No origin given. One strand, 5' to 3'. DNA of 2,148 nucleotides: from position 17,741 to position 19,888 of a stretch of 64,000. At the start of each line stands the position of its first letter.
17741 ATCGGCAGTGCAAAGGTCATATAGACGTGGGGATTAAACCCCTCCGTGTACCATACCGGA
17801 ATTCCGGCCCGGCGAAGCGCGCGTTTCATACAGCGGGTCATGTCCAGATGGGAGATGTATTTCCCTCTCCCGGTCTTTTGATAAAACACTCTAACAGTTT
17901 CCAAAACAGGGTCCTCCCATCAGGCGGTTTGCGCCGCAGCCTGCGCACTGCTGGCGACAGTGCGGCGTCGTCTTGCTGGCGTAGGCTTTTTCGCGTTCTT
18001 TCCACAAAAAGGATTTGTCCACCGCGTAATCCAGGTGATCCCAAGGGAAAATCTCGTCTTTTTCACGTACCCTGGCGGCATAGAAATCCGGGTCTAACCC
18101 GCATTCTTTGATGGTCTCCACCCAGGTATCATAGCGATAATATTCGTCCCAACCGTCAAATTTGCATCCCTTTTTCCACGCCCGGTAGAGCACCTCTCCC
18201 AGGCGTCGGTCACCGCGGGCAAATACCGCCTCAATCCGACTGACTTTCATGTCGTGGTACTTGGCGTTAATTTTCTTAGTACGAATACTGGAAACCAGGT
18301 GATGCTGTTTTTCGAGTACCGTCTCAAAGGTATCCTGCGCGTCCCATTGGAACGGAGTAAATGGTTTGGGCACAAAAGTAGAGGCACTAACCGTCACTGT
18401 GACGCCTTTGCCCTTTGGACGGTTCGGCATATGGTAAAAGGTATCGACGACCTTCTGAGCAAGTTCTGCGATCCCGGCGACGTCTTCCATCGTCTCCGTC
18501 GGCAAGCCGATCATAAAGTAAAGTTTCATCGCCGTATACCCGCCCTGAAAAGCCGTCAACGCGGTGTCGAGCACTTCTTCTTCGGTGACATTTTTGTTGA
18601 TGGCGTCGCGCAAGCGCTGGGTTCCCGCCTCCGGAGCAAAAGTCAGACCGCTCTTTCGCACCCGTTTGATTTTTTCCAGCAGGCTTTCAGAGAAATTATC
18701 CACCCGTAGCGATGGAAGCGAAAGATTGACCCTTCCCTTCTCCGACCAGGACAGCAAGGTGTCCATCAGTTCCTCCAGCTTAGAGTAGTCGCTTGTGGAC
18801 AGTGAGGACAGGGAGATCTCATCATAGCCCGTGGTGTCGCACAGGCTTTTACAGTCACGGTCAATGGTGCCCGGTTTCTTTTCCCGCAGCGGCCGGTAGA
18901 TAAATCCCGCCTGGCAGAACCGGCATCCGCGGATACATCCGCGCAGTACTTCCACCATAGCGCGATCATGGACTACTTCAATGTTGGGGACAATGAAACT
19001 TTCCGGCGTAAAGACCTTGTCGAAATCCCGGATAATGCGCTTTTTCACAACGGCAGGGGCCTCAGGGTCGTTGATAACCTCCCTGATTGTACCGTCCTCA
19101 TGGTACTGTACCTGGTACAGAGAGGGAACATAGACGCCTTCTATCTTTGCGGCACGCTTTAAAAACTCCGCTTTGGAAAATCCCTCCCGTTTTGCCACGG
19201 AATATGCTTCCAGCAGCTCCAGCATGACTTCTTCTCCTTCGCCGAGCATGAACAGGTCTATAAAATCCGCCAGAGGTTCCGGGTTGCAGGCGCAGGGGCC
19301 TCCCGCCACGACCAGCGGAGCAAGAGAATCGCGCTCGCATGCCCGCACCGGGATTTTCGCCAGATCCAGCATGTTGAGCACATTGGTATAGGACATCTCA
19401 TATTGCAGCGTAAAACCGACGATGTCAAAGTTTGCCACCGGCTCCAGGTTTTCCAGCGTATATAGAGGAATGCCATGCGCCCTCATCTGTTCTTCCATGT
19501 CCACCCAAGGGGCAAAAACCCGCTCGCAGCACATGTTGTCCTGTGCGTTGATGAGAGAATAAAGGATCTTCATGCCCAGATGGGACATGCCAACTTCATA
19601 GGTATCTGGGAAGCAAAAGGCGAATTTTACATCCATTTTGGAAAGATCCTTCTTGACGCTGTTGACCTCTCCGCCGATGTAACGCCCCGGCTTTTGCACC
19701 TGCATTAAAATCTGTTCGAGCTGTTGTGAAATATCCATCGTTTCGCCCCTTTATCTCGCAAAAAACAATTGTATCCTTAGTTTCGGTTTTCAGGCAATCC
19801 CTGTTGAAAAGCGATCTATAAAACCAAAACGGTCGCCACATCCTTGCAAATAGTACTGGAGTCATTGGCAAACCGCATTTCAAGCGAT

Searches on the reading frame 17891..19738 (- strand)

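Call 31: search_protein_families(library=ncbifam, proteins=[window:17891-19738:-], max_evalue=0.00001)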
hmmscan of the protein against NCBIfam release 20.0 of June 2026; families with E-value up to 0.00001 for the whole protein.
window:17891-19738:- (615 aa): 9 families
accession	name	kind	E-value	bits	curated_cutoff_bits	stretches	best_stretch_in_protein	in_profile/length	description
TIGR03960.1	rSAM_fuse_unch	hypoth_equivalog_domain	1.5e-301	1001.3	462.3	1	8-611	1-605/605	TIGR03960 family B12-binding radical SAM protein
TIGR04014.1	B12_SAM_MJ_0865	equivalog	3.6e-16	59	360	1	259-430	160-336/434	methyl-coenzyme M reductase glutamine C-methyltransferase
TIGR04013.1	B12_SAM_MJ_1487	hypoth_equivalog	4.6e-14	52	251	1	259-433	151-336/382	TIGR04013 family B12-binding domain/radical SAM domain-containing protein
TIGR04190.1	B12_SAM_Ta0216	equivalog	1.1e-09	37.4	500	1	259-437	219-401/554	TIGR04190 family B12-binding domain/radical SAM domain protein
NF050148.1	rSAM_ApyD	equivalog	1.8e-09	36.5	750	1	235-420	175-356/645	RiPP biosynthesis radical SAM protein ApyD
TIGR01579.1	MiaB-like-C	equivalog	6.9e-09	35.5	357.05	1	135-428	61-316/416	tRNA (N(6)-L-threonylcarbamoyladenosine(37)-C(2))-methylthiotransferase MtaB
TIGR00089.1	TIGR00089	subfamily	8.4e-08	31.4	251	1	236-430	119-318/429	MiaB/RimO family radical SAM methylthiotransferase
TIGR04072.2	rSAM_ladder_B12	equivalog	1.4e-07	30.5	360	0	262-426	183-346/443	lipid biosynthesis B12-binding/radical SAM protein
TIGR04385.1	B12_rSAM_cofa1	equivalog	4.6e-06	26.1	450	1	261-447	197-377/438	B12 lower ligand biosynthesis radical SAM protein BzaD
